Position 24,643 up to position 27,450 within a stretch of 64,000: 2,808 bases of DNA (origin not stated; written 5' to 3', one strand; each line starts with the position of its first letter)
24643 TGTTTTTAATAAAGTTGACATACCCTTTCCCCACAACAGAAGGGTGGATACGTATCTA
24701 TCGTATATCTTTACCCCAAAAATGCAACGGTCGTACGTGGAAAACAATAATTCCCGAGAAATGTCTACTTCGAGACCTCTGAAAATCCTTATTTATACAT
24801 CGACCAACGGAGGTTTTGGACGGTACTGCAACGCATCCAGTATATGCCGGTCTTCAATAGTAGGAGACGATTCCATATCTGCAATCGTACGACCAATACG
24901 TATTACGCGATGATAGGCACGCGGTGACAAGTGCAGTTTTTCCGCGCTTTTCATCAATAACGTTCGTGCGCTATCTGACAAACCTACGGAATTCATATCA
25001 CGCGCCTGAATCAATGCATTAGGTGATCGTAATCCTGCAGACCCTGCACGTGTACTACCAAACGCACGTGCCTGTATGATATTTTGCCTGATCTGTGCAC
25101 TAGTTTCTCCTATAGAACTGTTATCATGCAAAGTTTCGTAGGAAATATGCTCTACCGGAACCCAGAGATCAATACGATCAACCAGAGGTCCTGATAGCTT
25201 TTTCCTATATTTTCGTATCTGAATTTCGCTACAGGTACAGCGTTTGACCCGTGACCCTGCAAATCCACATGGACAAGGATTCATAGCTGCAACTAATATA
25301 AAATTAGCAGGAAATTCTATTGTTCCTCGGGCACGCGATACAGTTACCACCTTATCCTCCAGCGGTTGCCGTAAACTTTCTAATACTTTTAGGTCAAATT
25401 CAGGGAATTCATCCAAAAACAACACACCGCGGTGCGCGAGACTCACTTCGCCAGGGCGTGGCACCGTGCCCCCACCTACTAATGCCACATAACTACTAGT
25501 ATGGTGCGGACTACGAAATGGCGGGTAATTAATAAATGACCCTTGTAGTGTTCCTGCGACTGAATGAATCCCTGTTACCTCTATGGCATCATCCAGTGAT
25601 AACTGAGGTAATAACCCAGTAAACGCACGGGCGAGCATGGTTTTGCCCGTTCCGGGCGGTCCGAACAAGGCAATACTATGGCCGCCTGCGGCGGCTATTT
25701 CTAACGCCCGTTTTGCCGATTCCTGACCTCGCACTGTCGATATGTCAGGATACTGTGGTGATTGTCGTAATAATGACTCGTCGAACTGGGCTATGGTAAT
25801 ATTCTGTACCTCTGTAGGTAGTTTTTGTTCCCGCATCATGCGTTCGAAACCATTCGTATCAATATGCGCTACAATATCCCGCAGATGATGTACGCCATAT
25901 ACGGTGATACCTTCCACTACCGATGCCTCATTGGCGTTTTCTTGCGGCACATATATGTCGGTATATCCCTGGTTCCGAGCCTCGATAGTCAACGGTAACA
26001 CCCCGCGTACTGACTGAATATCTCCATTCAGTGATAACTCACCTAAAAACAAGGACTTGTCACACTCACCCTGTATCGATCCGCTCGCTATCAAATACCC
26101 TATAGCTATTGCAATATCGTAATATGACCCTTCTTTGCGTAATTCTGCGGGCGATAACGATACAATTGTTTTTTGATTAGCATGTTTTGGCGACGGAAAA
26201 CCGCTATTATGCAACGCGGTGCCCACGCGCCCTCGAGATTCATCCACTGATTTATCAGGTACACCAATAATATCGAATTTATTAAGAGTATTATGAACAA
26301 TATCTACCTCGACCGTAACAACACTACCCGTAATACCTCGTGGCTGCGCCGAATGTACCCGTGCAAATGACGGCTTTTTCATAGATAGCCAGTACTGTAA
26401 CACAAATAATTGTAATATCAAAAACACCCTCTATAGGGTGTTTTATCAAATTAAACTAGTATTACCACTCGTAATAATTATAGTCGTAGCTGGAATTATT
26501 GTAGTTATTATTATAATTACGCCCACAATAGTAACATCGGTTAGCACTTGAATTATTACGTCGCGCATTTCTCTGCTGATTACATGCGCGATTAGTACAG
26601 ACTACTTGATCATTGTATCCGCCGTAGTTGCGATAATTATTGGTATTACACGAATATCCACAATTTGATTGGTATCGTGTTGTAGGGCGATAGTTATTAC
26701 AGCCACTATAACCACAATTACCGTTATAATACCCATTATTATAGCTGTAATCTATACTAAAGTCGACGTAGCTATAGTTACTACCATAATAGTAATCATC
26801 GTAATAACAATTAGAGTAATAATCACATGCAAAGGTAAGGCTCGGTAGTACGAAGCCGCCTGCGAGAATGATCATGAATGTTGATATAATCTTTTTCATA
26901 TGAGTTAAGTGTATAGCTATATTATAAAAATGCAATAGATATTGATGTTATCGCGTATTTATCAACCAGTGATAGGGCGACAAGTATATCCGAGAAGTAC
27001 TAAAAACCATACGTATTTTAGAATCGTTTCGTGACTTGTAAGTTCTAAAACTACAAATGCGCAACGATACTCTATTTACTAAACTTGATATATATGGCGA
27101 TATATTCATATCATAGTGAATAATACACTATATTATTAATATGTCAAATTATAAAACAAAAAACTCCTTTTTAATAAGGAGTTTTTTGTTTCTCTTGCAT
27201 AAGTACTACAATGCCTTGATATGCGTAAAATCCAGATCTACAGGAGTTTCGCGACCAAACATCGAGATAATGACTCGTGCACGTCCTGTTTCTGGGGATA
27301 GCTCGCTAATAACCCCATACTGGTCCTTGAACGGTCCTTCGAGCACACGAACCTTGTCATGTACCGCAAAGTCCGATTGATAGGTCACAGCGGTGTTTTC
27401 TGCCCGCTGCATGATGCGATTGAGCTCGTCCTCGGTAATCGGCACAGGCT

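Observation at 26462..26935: Secreted Tyr/Asn/Cys-rich low-complexity mini-protein between nusG and comM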

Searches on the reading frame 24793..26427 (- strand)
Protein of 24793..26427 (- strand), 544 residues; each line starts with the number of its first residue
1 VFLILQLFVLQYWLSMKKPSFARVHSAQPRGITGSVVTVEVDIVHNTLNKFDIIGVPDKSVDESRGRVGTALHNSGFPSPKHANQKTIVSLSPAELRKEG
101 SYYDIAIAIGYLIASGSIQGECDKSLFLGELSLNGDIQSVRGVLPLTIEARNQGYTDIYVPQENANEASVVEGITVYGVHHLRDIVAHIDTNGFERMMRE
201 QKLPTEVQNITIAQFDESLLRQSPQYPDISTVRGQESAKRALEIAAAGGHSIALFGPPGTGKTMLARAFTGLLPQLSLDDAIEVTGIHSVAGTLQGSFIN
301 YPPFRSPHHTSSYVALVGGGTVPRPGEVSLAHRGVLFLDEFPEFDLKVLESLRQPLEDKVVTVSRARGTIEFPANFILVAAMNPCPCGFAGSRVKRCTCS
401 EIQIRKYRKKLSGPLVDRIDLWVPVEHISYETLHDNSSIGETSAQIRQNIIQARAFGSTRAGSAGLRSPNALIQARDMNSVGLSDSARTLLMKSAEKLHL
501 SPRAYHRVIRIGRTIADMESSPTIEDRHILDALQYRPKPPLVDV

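Call 6: search_protein_families(library=pfam, proteins=[window:24793-26427:-], max_evalue=0.1)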
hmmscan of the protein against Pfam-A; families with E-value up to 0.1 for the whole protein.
window:24793-26427:- (544 aa): 14 families
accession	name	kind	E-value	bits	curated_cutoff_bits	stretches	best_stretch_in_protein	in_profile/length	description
PF01078.27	Mg_chelatase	-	1.2e-89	299.6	20.3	1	228-432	1-206/207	Magnesium chelatase, subunit ChlI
PF13541.12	ChlI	-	2.7e-34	118.1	27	1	39-164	1-121/121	Subunit ChlI of Mg-chelatase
PF13335.12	Mg_chelatase_C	-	2.6e-22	79.7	26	1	440-536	1-94/94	Magnesium chelatase, subunit ChlI C-terminal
PF07728.20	AAA_5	-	7.7e-10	39.4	22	2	332-386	66-125/139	AAA domain (dynein-related subfamily)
PF00493.29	MCM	-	9.3e-06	25.3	23.3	1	324-391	113-180/224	MCM P-loop domain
PF00158.32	Sigma54_activat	-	1.8e-05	24.9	20.2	1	322-383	83-142/168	Sigma-54 interaction domain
PF13401.12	AAA_22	-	8.7e-05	23.3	27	1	250-283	6-33/130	AAA domain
PF00004.35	AAA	-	0.00036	21.4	21.2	1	253-270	2-19/131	ATPase family associated with various cellular activities (AAA)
PF13191.12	AAA_16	-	0.0028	18.6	32.6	1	240-271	14-46/167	AAA ATPase domain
PF00005.33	ABC_tran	-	0.0032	18.5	25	1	248-275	10-37/137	ABC transporter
PF05362.19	Lon_C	-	0.0059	16.6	21.1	1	34-186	40-199/205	Lon protease (S16) C-terminal proteolytic domain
PF20030.5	bpMoxR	-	0.01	15.3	27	0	240-272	22-54/205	MoxR domain in the MoxR-vWA-beta-propeller ternary systems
PF05496.18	RuvB_N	-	0.011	16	27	0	251-268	35-52/159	Holliday junction DNA helicase RuvB P-loop domain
PF01695.23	IstB_IS21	-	0.096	12.6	24.1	0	250-269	93-112/238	IstB-like ATP binding protein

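Call 12: find_related_loci(query=window:24793-26427:-, collection=genome_contigs, flank=4000)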
Query window:24793-26427:- (544 aa) in genome_contigs; peptide patterns used: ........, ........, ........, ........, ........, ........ (x = any residue, [..] = any of these).
600 stretches matched a pattern (row limit reached: there are more); 599 encode a relative of the query (tblastn E <= 1e-3); the best 80 are kept; 80 distinct loci.
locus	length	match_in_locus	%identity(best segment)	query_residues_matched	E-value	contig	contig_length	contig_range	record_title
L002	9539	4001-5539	54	20-538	0e+0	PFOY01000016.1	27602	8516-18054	MAG: Candidatus Nomurabacteria bacterium CG_4_10_14_0_2_um_filter_30_12 CG_4_10_14_0.2_scaffold_560_c, whole genome shot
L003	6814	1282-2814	53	20-538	0e+0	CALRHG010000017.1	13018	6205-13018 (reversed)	MAG: Candidatus Nomurabacteria bacterium isolate MaH-09apr19-135 genome assembly, contig: MaH-09apr19-C12013, whole geno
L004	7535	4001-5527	54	15-538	0e+0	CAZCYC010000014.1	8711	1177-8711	MAG TPA_asm: uncultured Candidatus Saccharibacteria bacterium isolate SRP163575_co1_204 genome assembly, contig: NODE_17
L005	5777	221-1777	53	20-538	0e+0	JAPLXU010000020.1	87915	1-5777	MAG: Candidatus Nomurabacteria bacterium isolate LacPavin_0419_WC70L_MAG_39_11 LacPavin_0419_WC70L_scaffold_421408, whol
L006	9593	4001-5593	49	7-538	0e+0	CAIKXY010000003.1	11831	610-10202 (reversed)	uncultured bacterium isolate E14_bin-0799 genome assembly, contig: bin-0799:03/15, whole genome shotgun sequence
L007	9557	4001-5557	52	20-538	0e+0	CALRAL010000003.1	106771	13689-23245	MAG: Candidatus Nomurabacteria bacterium isolate Ike-150m-34 genome assembly, contig: Ike-150-c41, whole genome shotgun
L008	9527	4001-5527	52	21-538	0e+0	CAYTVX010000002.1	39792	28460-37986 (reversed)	MAG TPA_asm: uncultured Candidatus Saccharibacteria bacterium isolate SRP286056_co1_301 genome assembly, contig: NODE_10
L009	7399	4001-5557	51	20-538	0e+0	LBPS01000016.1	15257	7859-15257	MAG: Candidatus Nomurabacteria bacterium GW2011_GWE2_34_25 UR57_C0016, whole genome shotgun sequence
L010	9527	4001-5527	50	20-538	0e+0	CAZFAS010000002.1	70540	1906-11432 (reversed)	MAG TPA_asm: uncultured Candidatus Saccharibacteria bacterium isolate SRP278252_co2_162 genome assembly, contig: NODE_58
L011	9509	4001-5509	54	20-538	7e-179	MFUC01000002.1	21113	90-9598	MAG: Candidatus Nomurabacteria bacterium RIFCSPHIGHO2_02_FULL_38_15 rifcsphigho2_02_scaffold_11067, whole genome shotgun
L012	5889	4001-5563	51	7-538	3e-179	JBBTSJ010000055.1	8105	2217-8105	MAG: Patescibacteria group bacterium isolate H43-bin029_1 H43_bin029_1_000000000055, whole genome shotgun sequence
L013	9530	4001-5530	52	14-538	1e-178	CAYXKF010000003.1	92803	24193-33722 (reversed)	MAG TPA_asm: uncultured Candidatus Saccharibacteria bacterium isolate SRP257259_co1_189 genome assembly, contig: NODE_21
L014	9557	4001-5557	50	20-538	4e-178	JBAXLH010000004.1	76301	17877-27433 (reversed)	MAG: bacterium isolate ELA422 MAG422_4, whole genome shotgun sequence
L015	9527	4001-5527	52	20-538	2e-176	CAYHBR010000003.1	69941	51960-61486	MAG TPA_asm: uncultured Candidatus Saccharibacteria bacterium isolate ERP119702_co2_74 genome assembly, contig: NODE_114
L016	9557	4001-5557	50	22-538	2e-169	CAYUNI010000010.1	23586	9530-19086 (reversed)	MAG TPA_asm: uncultured Candidatus Saccharibacteria bacterium isolate SRP278252_co1_173 genome assembly, contig: NODE_35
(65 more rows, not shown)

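Call 19: find_homologous_proteins(query=window:24793-26382:-, max_evalue=1e-100)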
Query window:24793-26382:- (529 aa): 7342 proteins with E <= 1e-100 among 8000 candidates; the best 120 are listed.
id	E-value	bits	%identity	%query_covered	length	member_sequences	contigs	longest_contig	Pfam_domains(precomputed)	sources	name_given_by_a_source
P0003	0.0e+0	1183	100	100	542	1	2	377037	PF00158.33,PF13335.13,PF00493.30,PF07728.21,PF01078.28,PF13541.13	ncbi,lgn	-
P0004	2.8e-254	863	72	100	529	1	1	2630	PF13335.13,PF00493.30,PF07728.21,PF01078.28,PF13541.13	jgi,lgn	-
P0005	1.1e-250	851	71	100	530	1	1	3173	PF13335.13,PF00493.30,PF07728.21,PF01078.28,PF13541.13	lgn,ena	-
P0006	7.0e-247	839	69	100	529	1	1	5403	PF00158.33,PF13335.13,PF00493.30,PF07728.21,PF01078.28,PF13541.13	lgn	-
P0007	8.9e-247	838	70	100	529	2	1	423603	PF13335.13,PF00493.30,PF07728.21,PF01078.28,PF13541.13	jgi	jgi:magnesium chelatase family protein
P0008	8.9e-228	776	65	100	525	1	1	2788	PF13335.13,PF05362.20,PF00493.30,PF07728.21,PF01078.28,PF13541.13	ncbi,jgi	jgi:magnesium chelatase family protein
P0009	4.2e-224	763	63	100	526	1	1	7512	PF13335.13,PF05362.20,PF00493.30,PF07728.21,PF01078.28,PF13541.13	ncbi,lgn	-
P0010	5.3e-195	667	58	98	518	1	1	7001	PF13335.13,PF00493.30,PF07728.21,PF01078.28,PF13541.13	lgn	-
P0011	3.7e-190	651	55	98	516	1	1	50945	PF13335.13,PF00493.30,PF00004.36,PF05496.19,PF07728.21,PF01078.28,PF13541.13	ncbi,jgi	ncbi:MAG: YifB family Mg chelatase-like AAA ATPase [Candidatus Paceibacterota bacterium]|jgi:magnesi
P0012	5.2e-189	648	56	98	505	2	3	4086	PF13335.13,PF00493.30,PF00004.36,PF07728.21,PF01078.28,PF13541.13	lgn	-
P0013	8.6e-189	647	57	98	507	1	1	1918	PF00158.33,PF13335.13,PF00493.30,PF00004.36,PF07728.21,PF01078.28,PF13541.13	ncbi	ncbi:MAG: YifB family Mg chelatase-like AAA ATPase [Minisyncoccia bacterium]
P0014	6.3e-188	644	56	98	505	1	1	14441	PF00158.33,PF13335.13,PF00493.30,PF07728.21,PF01078.28,PF13541.13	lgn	-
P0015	1.3e-187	643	55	98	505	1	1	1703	PF13335.13,PF05362.20,PF00493.30,PF07728.21,PF01078.28,PF13541.13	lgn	-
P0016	5.6e-187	641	55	98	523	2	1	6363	PF13335.13,PF05362.20,PF00493.30,PF07728.21,PF01078.28,PF13541.13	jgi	-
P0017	8.0e-187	640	55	98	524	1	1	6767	PF13335.13,PF00493.30,PF07728.21,PF01078.28,PF13541.13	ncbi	-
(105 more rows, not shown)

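Call 21: find_encoding_contigs(protein=P0007, flank=4000, max_places=2)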
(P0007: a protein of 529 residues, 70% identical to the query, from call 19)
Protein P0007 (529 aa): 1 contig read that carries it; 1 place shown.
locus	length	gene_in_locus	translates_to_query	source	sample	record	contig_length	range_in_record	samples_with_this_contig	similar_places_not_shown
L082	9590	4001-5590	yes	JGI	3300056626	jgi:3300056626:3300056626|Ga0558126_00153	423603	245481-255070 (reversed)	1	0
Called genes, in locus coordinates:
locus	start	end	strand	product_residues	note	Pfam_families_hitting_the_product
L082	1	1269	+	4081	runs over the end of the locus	PF19077:Big_13, PF17936:Big_6 (weak), PF19077:Big_13, PF17936:Big_6 (weak), PF19077:Big_13, PF17936:Big_6 (weak), PF19077:Big_13 (weak), PF17936:Big_6 (weak), +4 more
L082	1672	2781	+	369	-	PF00712:DNA_pol3_beta (weak), PF02767:DNA_pol3_beta_2, PF02768:DNA_pol3_beta_3 (weak)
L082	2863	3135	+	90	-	-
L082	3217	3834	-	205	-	-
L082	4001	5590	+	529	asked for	PF13541:ChlI, PF00493:MCM (faint), PF01078:Mg_chelatase, PF07728:AAA_5, PF13335:Mg_chelatase_C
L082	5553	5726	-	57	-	-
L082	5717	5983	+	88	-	-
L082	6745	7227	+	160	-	-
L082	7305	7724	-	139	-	-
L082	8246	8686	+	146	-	-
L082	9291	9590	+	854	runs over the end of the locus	PF00690:Cation_ATPase_N, PF00122:E1-E2_ATPase, PF00702:Hydrolase, PF13246:Cation_ATPase (faint), PF00689:Cation_ATPase_C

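Call 22: find_encoding_contigs(protein=P0006, flank=4000, max_places=2)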
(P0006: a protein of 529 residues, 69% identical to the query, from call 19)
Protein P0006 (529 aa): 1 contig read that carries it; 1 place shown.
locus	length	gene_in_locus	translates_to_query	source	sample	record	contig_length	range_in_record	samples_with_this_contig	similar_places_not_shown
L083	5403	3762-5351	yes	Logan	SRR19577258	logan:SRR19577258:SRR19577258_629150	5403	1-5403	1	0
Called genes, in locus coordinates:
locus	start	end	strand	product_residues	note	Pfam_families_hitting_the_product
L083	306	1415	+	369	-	PF00712:DNA_pol3_beta (weak), PF02767:DNA_pol3_beta_2, PF02768:DNA_pol3_beta_3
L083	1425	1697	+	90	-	-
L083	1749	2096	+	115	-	PF00584:SecE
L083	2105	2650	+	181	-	PF02357:NusG, PF00467:KOW (weak)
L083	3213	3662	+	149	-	PF27746:Small_heat_shock_put (weak), PF00011:HSP20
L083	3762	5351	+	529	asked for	PF13541:ChlI, PF00158:Sigma54_activat (faint), PF00493:MCM (weak), PF01078:Mg_chelatase, PF07728:AAA_5, PF13335:Mg_chelatase_C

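Call 23: find_encoding_contigs(protein=P0005, flank=4000, max_places=2)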
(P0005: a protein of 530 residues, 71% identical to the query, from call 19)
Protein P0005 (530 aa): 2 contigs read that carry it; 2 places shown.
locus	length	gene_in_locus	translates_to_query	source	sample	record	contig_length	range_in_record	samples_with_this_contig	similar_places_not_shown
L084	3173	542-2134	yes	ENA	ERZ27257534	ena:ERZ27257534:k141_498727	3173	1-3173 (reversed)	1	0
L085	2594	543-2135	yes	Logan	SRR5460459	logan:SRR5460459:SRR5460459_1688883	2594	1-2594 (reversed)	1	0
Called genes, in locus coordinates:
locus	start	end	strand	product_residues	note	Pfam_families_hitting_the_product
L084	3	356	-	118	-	?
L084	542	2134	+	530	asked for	PF13541:ChlI, PF00493:MCM (faint), PF01078:Mg_chelatase, PF07728:AAA_5, PF13335:Mg_chelatase_C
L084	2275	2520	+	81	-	-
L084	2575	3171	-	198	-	?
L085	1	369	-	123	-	?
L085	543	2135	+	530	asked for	PF13541:ChlI, PF00493:MCM (faint), PF01078:Mg_chelatase, PF07728:AAA_5, PF13335:Mg_chelatase_C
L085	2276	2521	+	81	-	-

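Call 24: find_encoding_contigs(protein=P0004, flank=4000, max_places=2)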
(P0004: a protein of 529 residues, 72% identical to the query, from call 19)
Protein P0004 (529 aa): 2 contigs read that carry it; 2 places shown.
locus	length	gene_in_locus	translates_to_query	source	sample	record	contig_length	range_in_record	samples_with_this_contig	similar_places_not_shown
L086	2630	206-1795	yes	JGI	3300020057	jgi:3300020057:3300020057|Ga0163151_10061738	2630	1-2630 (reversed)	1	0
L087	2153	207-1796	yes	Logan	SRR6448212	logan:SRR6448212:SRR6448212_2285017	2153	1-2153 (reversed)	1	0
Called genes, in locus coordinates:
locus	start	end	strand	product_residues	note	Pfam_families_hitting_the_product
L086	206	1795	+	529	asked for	PF13541:ChlI, PF00493:MCM (faint), PF01078:Mg_chelatase, PF07728:AAA_5, PF13335:Mg_chelatase_C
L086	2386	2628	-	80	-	?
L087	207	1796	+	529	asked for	PF13541:ChlI, PF00493:MCM (faint), PF01078:Mg_chelatase, PF07728:AAA_5, PF13335:Mg_chelatase_C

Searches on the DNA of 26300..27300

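Call 35: search_rna_families(source=window, start=26300, end=27300, threshold=evalue, max_evalue=1)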
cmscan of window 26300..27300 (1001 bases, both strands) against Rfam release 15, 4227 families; matches with E-value up to 1: 11.
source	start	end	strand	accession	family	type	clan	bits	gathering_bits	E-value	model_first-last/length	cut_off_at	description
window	26417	26479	-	RF02064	STnc370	Gene; sRNA;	-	26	54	0.6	1-71/71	no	Enterobacterial sRNA STnc370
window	27143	27191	+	RF02495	ohsC_RNA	Gene; antitoxin;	-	24.8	50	0.31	1-77/77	no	Oppression of Hydrophobic ORF by sRNA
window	27151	27198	+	RF04343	Plastid-psbA-2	Cis-reg;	CL00153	24.1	55.8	0.059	1-60/60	no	Plastid-psbA-2 3UTR RNA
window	27135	27218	-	RF01770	rimP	Cis-reg; leader;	-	24.1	47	0.23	1-102/102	no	Gammaprotebacteria rimP leader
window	27144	27191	-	RF04343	Plastid-psbA-2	Cis-reg;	CL00153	22.6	55.8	0.15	1-60/60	no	Plastid-psbA-2 3UTR RNA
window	27153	27223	-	RF02397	sau-5971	Gene; sRNA;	-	22.5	90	0.23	1-96/96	no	Staphylococcus sRNA sau-5971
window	27154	27189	-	RF03697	mir-722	Gene; miRNA;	-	21.7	81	0.23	1-67/67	no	mir-722 microRNA precursor family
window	27159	27212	-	RF02438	SpF51_sRNA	Gene; sRNA;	-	21.6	50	0.32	1-45/45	no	Streptococcus sRNA SpF51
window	27145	27206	-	RF03673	mir-2822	Gene; miRNA;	-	21.3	84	0.46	1-67/67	no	mir-2822 microRNA precursor family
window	27149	27190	+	RF00125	IS128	Gene; sRNA;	-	19.5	80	0.22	158-198/209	no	IS128 RNA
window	26417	26522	-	RF00506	Thr_leader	Cis-reg; leader;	-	19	55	0.83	1-118/118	no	Threonine operon leader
